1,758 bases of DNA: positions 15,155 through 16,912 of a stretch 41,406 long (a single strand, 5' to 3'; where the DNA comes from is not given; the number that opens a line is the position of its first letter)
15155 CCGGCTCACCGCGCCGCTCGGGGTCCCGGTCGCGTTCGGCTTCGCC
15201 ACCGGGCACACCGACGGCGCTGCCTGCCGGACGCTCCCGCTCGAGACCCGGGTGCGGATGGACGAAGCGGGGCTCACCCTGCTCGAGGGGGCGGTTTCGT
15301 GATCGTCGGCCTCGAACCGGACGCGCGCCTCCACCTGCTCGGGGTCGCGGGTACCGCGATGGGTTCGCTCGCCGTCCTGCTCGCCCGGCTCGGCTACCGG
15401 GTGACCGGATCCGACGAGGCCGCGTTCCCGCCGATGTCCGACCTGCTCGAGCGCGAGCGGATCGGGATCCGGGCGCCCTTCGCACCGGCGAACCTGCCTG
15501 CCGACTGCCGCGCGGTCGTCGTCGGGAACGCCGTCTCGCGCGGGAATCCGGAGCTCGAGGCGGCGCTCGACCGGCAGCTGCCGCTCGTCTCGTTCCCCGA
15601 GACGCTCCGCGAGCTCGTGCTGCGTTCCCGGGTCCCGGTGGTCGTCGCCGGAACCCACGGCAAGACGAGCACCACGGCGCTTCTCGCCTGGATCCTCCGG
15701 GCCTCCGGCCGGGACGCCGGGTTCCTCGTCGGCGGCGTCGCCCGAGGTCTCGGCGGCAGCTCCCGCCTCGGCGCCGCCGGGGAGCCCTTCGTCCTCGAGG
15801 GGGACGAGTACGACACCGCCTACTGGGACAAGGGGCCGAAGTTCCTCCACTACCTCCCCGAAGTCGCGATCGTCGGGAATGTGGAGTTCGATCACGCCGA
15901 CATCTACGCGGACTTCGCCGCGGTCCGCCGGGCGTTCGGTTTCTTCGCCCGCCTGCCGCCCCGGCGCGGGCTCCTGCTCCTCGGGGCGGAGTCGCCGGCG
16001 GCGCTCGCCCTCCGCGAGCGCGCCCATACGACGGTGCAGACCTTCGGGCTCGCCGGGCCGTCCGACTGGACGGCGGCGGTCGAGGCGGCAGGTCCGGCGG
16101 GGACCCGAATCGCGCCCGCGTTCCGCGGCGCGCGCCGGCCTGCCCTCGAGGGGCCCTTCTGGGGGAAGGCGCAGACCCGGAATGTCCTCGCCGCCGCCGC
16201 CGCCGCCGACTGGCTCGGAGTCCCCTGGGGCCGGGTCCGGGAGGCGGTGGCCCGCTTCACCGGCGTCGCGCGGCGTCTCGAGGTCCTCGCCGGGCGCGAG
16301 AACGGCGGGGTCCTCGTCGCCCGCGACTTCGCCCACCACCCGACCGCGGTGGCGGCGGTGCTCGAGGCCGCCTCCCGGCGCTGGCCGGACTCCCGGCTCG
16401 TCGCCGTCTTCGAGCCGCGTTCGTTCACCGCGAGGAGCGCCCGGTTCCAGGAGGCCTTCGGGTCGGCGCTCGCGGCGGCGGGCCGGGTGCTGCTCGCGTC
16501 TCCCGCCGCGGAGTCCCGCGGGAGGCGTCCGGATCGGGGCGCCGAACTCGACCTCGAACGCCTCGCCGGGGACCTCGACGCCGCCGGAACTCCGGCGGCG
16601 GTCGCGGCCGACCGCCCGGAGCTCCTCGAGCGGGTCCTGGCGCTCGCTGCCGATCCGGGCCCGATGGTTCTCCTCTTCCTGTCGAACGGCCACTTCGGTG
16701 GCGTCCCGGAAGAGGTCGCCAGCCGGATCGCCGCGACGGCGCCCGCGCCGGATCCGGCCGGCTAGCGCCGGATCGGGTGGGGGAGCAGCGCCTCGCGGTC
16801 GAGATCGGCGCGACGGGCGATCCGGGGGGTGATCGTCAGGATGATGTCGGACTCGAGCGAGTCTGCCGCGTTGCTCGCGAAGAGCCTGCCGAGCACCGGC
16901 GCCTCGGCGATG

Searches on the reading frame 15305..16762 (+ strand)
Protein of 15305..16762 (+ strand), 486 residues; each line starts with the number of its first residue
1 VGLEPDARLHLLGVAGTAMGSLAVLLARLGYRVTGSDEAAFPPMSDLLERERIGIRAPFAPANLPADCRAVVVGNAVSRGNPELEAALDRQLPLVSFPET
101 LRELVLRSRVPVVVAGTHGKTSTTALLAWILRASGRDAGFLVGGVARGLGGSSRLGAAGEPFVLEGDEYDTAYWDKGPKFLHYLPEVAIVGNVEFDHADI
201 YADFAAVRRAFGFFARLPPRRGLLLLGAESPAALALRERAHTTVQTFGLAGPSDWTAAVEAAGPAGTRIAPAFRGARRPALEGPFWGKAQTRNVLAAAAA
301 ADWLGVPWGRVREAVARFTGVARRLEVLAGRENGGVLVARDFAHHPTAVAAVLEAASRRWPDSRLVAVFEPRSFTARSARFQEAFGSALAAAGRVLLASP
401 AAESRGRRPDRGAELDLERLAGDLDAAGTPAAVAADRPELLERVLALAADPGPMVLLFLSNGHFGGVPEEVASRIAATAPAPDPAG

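Call 65: search_protein_families(library=pfam, proteins=[window:15305-16762:+], max_evalue=0.0001)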
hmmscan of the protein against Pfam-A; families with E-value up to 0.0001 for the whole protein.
window:15305-16762:+ (486 aa): 3 families
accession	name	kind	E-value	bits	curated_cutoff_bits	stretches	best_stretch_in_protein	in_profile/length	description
PF01225.30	Mur_ligase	-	1.9e-15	57.5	21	1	9-107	2-93/95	Mur ligase family, catalytic domain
PF02875.26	Mur_ligase_C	-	9.4e-14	52.8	28.4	1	323-458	1-124/127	Mur ligase, glutamate ligase domain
PF08245.18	Mur_ligase_M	-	4.8e-13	49.9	24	1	114-301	1-200/200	Mur ligase middle domain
